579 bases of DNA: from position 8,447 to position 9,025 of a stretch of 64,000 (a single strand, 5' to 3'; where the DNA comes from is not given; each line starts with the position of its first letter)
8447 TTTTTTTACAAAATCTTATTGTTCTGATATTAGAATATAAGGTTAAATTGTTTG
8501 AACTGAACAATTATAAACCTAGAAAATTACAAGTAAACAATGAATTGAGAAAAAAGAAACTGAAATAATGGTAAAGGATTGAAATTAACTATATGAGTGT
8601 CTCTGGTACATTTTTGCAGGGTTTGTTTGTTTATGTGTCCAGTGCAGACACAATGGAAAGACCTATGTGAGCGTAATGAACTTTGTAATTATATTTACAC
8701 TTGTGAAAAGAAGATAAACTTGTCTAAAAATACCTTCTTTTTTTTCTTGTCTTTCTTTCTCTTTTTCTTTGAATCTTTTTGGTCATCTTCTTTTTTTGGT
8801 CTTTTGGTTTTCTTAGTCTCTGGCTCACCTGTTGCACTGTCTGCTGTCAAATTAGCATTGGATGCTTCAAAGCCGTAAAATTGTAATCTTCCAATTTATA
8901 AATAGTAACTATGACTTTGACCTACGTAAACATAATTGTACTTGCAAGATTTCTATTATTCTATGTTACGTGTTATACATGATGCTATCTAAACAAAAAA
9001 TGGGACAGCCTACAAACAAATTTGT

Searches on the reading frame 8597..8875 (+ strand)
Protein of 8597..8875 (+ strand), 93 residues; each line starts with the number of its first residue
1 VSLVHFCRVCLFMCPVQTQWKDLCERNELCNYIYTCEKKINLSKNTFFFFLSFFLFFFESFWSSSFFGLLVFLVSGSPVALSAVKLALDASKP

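Call 37: search_protein_families(library=pfam, alignment_id=A1, max_evalue=0.001)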
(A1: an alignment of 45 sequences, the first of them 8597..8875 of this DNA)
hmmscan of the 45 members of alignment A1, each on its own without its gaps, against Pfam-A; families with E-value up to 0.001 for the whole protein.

A. member 1, window:8597-8875:+ (93 aa): 0 families

B. families by the number of members that match (of 45 scanned): 1 family
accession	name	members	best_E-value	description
PF00078.32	RVT_1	2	7e-08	Reverse transcriptase (RNA-dependent DNA polymerase)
